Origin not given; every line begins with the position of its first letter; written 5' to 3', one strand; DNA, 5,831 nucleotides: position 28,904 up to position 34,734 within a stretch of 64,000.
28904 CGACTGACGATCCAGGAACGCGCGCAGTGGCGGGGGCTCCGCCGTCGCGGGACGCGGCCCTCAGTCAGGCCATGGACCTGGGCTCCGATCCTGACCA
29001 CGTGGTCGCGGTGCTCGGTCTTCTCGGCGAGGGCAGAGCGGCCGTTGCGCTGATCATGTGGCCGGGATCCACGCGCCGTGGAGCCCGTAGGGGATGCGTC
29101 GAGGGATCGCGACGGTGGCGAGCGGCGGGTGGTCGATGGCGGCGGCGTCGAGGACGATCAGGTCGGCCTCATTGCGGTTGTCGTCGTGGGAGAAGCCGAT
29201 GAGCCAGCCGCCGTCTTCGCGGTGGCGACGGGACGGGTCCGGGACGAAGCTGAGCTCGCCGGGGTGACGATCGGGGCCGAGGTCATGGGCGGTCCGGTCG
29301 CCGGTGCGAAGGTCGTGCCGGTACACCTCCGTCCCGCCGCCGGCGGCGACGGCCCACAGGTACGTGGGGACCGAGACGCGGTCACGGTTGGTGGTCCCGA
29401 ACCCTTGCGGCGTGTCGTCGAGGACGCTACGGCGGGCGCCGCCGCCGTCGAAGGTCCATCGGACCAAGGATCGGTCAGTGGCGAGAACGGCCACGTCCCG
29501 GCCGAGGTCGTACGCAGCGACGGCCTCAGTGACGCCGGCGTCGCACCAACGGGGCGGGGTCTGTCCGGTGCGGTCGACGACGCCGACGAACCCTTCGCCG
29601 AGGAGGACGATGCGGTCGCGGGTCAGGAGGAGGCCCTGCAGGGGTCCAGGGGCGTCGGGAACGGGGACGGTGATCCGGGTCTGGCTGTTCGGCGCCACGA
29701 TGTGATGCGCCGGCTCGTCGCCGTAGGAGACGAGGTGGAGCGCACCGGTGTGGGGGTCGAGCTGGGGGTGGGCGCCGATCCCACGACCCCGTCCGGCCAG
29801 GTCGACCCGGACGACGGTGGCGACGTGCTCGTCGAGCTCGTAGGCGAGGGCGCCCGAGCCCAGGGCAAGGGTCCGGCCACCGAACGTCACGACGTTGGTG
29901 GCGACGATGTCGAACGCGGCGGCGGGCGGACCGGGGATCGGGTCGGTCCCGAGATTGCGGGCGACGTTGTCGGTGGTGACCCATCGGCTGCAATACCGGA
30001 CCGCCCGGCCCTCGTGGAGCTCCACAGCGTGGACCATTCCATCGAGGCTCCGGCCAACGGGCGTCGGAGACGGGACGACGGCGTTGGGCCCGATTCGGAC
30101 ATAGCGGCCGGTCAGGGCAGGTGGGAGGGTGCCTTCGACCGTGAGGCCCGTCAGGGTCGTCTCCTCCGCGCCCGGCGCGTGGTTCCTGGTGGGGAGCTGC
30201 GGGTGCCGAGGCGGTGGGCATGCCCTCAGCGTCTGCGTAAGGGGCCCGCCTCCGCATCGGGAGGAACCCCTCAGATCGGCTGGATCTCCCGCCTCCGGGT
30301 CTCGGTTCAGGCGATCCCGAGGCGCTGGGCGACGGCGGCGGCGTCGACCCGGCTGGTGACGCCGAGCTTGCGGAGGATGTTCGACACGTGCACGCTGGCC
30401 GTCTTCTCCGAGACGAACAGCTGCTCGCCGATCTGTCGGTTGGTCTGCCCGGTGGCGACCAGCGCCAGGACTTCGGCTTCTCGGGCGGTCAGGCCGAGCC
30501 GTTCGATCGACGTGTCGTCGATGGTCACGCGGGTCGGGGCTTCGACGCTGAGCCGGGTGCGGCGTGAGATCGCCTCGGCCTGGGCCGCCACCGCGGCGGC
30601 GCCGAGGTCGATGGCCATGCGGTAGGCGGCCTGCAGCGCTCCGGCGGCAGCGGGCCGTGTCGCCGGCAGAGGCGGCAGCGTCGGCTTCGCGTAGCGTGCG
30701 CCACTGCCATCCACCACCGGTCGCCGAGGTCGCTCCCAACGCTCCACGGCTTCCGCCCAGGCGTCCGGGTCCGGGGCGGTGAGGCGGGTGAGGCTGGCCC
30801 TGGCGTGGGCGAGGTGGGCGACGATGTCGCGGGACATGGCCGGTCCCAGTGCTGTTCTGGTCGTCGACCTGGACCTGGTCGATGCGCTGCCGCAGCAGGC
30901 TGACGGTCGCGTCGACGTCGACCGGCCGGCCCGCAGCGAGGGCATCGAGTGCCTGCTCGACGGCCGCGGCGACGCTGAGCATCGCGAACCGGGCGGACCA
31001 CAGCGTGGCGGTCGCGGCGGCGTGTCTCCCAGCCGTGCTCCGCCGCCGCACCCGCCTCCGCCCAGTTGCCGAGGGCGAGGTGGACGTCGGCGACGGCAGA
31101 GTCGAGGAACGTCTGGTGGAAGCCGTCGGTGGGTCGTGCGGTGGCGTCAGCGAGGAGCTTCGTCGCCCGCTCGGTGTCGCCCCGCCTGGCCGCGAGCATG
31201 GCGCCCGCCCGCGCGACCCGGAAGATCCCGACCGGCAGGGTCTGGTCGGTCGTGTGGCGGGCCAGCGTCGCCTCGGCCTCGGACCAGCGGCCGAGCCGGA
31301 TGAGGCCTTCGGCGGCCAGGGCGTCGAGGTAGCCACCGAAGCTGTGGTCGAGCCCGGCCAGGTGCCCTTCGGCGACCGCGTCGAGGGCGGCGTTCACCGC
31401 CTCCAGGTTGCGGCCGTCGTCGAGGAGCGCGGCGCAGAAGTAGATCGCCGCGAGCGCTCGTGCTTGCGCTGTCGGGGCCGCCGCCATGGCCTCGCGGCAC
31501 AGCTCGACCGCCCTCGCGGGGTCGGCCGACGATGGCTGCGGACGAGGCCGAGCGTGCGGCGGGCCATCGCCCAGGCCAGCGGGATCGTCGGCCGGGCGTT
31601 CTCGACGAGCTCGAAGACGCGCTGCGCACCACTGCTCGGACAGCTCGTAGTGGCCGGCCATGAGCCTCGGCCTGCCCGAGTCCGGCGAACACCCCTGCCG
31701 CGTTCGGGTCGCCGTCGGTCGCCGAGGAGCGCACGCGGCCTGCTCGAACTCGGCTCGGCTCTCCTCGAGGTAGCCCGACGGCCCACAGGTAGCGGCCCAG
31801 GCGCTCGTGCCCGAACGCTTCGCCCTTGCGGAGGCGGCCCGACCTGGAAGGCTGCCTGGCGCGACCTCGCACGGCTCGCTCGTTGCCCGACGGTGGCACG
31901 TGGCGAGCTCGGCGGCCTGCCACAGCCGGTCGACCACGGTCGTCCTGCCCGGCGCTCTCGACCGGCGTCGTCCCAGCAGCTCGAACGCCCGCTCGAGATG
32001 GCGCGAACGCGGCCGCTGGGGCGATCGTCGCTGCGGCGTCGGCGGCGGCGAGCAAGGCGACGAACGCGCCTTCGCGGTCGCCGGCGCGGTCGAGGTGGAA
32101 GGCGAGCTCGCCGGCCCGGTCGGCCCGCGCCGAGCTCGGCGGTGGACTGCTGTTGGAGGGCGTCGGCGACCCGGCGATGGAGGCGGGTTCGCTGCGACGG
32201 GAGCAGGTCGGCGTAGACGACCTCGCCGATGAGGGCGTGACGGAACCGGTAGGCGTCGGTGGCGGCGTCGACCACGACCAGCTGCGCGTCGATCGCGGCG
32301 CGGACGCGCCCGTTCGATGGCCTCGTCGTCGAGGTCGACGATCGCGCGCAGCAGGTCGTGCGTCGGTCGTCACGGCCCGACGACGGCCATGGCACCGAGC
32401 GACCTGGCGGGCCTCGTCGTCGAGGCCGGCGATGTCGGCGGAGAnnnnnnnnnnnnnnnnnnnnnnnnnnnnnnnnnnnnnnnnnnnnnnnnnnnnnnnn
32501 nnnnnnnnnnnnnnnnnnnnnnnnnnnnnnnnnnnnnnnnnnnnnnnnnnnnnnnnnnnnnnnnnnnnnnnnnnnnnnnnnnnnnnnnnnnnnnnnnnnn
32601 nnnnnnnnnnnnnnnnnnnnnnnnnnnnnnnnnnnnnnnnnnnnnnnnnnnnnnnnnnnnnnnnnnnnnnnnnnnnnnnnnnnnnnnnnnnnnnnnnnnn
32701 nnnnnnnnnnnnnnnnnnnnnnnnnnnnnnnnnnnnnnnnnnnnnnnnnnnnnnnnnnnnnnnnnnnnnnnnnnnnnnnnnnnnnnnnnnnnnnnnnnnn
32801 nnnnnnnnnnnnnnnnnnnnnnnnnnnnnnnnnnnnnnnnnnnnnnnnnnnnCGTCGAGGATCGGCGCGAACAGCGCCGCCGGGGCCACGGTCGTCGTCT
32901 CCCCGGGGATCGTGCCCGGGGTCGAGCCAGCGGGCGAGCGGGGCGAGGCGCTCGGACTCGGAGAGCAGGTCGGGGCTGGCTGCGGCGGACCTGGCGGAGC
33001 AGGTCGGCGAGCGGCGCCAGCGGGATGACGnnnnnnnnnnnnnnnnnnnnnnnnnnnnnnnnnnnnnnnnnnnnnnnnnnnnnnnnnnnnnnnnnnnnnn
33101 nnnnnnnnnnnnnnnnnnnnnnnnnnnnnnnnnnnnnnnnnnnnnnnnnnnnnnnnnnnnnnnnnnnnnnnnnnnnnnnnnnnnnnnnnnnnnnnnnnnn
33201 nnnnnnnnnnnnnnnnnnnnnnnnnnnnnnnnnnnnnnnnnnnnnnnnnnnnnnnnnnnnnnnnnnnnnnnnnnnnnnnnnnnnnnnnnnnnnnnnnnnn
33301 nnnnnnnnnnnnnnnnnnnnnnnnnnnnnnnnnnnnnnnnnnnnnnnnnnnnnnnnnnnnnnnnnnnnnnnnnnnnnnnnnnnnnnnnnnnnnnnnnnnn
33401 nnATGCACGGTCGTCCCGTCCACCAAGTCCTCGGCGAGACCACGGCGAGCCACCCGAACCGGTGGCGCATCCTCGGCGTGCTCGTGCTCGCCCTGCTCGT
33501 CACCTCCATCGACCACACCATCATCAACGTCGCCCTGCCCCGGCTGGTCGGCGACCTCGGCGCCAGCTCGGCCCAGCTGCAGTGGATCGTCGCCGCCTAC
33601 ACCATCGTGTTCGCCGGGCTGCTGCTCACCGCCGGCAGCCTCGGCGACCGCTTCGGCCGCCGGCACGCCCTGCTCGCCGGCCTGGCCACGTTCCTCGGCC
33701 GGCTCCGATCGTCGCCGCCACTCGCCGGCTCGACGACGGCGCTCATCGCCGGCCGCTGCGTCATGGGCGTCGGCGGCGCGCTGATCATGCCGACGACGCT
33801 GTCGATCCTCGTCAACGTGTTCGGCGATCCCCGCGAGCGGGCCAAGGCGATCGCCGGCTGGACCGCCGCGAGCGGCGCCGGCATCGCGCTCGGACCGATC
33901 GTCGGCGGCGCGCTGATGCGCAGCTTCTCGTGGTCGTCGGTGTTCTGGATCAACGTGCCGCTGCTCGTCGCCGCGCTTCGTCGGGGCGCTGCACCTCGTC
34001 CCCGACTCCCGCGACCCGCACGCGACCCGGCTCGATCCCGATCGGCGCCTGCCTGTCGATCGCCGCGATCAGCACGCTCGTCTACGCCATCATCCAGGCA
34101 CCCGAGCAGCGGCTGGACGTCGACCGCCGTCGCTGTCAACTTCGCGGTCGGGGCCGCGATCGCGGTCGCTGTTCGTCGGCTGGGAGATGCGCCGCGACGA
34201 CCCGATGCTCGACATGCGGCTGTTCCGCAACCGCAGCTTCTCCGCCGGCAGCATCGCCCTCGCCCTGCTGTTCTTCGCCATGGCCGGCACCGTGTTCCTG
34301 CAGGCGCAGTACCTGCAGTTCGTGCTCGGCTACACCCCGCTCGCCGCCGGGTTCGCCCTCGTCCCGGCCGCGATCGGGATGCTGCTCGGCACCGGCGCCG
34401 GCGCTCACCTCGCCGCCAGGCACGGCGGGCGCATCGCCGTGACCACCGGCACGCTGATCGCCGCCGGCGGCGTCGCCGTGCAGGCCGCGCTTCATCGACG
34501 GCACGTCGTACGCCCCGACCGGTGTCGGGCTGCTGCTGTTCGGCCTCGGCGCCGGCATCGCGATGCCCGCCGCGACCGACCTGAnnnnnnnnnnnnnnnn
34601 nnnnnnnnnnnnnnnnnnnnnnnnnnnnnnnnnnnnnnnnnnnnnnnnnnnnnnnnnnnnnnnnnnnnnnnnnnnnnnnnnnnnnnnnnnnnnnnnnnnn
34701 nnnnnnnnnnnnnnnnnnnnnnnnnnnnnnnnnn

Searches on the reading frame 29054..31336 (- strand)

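Call 18: search_protein_families(library=pfam, proteins=[window:29054-31336:-], max_evalue=0.001)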
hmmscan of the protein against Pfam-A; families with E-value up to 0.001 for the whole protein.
window:29054-31336:- (760 aa): 1 family
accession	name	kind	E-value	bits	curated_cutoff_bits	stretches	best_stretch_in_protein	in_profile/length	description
PF03055.21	RPE65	-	6.9e-50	170.9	27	2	621-758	322-469/469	Retinal pigment epithelial membrane protein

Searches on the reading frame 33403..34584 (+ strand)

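Call 18: search_protein_families(library=pfam, proteins=[window:33403-34584:+], max_evalue=0.001)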
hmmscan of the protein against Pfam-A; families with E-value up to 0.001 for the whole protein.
window:33403-34584:+ (393 aa): 3 families
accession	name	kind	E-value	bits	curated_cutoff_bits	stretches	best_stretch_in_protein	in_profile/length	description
PF07690.21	MFS_1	-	9.8e-35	120.5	33.4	1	27-225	1-193/347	Major Facilitator Superfamily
PF05977.19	MFS_3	-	2.7e-05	23.2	27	1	16-186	4-177/524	Transmembrane secretion effector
PF00083.30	Sugar_tr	-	0.00065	19.1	22.3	1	44-186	33-179/452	Sugar (and other) transporter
